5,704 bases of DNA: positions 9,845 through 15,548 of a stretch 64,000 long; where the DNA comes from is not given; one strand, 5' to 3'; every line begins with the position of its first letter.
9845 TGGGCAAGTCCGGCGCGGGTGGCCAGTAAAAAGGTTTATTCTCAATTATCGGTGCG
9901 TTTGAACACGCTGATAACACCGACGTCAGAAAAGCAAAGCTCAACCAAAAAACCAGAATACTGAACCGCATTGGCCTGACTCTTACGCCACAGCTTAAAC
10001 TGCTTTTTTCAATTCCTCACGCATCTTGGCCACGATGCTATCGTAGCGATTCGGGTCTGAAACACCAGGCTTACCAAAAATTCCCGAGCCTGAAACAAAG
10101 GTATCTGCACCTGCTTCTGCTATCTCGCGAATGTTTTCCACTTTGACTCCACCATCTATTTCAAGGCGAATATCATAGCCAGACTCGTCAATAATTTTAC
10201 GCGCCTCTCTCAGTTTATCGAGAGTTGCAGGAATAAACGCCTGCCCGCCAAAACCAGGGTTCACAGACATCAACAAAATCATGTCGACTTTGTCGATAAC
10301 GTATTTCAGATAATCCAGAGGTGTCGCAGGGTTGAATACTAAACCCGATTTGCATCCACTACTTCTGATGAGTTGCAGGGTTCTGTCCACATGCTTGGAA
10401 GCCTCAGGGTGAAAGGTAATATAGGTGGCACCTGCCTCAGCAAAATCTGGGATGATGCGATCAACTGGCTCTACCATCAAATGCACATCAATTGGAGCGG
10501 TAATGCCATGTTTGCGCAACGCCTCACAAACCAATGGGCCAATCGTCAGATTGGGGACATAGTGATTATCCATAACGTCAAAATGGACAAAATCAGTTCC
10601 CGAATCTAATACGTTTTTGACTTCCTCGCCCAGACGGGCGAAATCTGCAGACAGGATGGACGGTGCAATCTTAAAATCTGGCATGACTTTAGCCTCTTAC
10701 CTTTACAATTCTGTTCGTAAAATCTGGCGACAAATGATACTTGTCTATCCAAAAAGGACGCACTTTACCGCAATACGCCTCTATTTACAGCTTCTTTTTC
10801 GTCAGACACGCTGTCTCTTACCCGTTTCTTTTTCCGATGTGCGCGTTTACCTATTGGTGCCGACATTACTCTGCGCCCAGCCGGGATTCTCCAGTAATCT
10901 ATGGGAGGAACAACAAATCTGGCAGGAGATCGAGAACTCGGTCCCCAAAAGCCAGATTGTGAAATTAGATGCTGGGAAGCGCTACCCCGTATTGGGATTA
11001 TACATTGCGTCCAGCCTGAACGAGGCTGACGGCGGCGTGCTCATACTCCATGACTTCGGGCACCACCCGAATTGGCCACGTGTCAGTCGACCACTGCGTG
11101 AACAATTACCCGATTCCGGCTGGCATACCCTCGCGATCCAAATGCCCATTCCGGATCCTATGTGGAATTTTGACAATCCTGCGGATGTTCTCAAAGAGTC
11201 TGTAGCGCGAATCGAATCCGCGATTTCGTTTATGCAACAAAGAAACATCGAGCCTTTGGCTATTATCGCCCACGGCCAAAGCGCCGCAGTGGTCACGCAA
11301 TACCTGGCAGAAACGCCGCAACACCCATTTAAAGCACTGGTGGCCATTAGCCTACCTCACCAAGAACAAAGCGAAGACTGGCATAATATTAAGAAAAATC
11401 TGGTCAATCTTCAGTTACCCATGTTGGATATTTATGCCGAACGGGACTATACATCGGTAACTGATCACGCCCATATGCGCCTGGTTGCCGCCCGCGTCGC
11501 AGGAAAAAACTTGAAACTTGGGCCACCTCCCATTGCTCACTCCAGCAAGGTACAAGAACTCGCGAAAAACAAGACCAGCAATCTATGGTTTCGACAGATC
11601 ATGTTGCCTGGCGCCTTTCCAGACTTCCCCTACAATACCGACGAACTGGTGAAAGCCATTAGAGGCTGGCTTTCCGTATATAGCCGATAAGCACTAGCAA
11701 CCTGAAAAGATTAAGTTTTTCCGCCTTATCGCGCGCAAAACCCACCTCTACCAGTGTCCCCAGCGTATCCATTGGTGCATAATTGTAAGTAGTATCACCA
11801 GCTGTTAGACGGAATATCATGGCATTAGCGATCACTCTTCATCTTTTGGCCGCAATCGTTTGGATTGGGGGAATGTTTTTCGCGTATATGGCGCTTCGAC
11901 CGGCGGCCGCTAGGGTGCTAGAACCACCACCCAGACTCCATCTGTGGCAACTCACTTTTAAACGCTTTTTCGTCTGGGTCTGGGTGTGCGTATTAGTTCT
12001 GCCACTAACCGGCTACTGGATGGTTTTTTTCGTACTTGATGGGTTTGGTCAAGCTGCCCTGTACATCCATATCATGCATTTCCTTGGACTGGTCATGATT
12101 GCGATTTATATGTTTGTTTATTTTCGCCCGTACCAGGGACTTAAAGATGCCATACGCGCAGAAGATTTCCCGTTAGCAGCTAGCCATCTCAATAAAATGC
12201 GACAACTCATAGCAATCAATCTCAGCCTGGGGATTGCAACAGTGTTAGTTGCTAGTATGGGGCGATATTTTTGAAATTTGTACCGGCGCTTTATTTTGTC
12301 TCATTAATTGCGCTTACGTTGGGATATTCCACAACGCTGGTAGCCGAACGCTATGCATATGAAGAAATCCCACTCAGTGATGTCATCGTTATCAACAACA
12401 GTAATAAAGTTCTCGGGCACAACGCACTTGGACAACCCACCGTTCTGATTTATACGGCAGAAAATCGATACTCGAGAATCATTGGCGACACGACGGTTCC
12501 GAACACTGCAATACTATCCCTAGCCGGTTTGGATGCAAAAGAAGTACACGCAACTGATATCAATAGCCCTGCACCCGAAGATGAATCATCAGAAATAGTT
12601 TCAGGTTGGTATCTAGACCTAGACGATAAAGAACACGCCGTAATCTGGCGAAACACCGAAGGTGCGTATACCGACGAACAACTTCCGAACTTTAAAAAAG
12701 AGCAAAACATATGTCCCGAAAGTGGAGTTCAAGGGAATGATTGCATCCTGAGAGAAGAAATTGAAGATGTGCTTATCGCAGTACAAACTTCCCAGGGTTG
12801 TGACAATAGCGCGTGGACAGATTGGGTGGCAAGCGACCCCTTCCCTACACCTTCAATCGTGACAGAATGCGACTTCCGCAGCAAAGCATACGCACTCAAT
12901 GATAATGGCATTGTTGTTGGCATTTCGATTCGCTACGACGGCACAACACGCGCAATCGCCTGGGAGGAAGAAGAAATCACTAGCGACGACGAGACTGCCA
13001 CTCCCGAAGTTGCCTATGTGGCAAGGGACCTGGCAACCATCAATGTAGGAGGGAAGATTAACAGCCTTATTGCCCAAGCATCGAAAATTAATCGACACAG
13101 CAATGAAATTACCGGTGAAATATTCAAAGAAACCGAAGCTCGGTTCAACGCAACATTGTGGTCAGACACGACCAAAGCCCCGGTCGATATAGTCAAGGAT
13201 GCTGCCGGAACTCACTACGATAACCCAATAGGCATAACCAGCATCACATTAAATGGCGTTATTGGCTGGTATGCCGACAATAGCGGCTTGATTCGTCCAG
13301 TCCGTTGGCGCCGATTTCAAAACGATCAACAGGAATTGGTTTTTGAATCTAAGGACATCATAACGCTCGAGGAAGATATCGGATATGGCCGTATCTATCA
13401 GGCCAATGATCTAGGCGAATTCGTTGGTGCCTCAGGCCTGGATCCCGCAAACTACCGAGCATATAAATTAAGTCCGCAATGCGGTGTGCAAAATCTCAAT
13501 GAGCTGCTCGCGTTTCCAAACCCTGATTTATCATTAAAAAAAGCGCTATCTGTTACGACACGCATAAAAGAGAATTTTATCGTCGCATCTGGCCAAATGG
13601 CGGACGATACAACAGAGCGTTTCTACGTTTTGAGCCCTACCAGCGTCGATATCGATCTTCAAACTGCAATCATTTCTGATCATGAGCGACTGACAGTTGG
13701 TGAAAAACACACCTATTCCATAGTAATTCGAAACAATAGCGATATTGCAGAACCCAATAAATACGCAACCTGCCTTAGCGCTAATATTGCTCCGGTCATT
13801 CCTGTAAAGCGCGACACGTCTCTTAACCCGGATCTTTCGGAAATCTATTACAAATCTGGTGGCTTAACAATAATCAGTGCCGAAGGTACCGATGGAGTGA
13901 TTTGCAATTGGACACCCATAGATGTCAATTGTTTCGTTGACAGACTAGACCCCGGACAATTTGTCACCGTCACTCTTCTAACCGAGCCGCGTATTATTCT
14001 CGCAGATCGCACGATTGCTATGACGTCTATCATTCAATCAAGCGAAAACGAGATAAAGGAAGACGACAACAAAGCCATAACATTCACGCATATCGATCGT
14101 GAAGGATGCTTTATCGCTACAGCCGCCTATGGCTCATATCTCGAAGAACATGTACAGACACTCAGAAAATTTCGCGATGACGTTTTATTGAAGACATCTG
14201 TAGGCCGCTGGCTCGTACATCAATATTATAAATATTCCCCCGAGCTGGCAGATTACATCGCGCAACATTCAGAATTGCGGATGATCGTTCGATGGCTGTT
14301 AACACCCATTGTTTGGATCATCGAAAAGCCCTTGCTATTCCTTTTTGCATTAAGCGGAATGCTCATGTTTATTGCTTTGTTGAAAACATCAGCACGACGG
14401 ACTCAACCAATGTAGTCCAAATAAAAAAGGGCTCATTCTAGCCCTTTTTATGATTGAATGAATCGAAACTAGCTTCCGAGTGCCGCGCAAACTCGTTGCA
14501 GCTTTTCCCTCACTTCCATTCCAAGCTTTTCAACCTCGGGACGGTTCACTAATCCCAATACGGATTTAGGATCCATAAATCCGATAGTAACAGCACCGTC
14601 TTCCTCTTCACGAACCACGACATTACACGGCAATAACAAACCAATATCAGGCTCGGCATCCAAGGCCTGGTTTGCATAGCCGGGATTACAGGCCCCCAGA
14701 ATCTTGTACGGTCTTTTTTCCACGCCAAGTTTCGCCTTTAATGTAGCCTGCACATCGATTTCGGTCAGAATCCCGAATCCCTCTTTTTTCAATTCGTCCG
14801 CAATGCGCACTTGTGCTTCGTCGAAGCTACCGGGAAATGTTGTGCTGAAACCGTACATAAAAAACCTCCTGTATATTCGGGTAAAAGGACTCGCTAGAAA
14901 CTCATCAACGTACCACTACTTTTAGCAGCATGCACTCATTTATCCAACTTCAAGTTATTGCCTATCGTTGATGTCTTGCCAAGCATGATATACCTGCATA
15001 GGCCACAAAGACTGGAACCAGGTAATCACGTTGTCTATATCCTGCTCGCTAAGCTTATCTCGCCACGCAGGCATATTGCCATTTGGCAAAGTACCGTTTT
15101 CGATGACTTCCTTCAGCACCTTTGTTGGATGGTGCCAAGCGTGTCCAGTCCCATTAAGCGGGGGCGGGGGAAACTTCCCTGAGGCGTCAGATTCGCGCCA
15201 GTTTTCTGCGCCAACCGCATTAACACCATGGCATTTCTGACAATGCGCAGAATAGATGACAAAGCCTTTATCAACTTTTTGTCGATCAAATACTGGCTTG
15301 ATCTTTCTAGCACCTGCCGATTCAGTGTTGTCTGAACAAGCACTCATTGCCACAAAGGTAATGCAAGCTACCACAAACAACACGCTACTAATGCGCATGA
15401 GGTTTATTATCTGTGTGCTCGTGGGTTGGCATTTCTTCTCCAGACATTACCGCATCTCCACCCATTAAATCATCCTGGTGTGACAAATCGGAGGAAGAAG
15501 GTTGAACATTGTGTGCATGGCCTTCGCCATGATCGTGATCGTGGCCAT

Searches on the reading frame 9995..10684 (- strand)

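Call 40: search_protein_families(library=ncbifam, proteins=[window:9995-10684:-])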
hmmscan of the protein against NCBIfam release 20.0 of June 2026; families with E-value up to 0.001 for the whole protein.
window:9995-10684:- (229 aa): 8 families
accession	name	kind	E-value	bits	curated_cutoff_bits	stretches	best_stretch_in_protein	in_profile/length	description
TIGR01163.1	rpe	equivalog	2.2e-94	314.7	212.6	1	5-209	1-204/211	ribulose-phosphate 3-epimerase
NF004076.0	PRK05581.1-4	subfamily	3.7e-70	235.6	165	1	4-208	5-208/221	ribulose-phosphate 3-epimerase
NF007266.0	PRK09722.1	equivalog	4.2e-57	193.3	271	1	4-205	3-204/230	D-allulose 6-phosphate 3-epimerase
NF005944.0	PRK08005.1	equivalog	3.2e-30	104.9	376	1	7-204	4-196/210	ribulose-phosphate 3 epimerase family protein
NF005986.0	PRK08091.1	equivalog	1.8e-24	87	264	1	5-205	14-213/229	ribulose-phosphate 3-epimerase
NF010658.0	PRK14057.1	equivalog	1.6e-15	57.3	530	1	13-205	29-227/254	epimerase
TIGR03128.2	RuMP_HxlA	equivalog_domain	0.00011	21.9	200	0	144-205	134-191/205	3-hexulose-6-phosphate synthase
NF009621.0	PRK13125.1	equivalog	0.00084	18.8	234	0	97-225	116-240/244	tryptophan synthase subunit alpha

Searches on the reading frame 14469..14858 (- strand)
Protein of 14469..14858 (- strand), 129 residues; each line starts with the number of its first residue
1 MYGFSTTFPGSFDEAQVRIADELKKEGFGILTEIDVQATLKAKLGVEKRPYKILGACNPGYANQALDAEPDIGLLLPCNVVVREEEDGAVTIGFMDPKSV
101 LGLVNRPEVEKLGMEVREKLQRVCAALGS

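Call 12: search_protein_families(library=pfam, proteins=[window:14469-14858:-])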
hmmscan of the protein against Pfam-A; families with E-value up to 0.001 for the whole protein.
window:14469-14858:- (129 aa): 1 family
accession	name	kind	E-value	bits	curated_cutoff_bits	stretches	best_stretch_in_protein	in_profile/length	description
PF03625.19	DUF302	-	6.2e-29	100.1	23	1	34-97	1-63/63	Domain of unknown function DUF302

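Call 95: search_protein_families(library=ncbifam, proteins=[window:14469-14858:-], max_evalue=0.01)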
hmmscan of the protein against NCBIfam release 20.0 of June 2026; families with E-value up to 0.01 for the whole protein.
window:14469-14858:- (129 aa): 1 family
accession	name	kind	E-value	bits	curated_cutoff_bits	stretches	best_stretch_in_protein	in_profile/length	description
NF002454.0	PRK01636.1-2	equivalog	0.0098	15.3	312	0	12-98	152-237/270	fluoride efflux transporter CrcB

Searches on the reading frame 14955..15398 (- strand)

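Call 12: search_protein_families(library=pfam, proteins=[window:14955-15398:-])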
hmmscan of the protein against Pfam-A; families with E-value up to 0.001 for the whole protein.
window:14955-15398:- (147 aa): 3 families
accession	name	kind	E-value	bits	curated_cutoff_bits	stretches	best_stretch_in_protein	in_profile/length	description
PF13442.11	Cytochrome_CBB3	-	4.5e-14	52.9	27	1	41-127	2-67/68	Cytochrome C oxidase, cbb3-type, subunit III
PF00034.26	Cytochrom_C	-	1.5e-08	36.2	21.3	1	43-132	2-90/90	Cytochrome c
PF02167.20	Cytochrom_C1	-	0.00079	19.6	22.8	0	35-67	8-40/219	Cytochrome C1 family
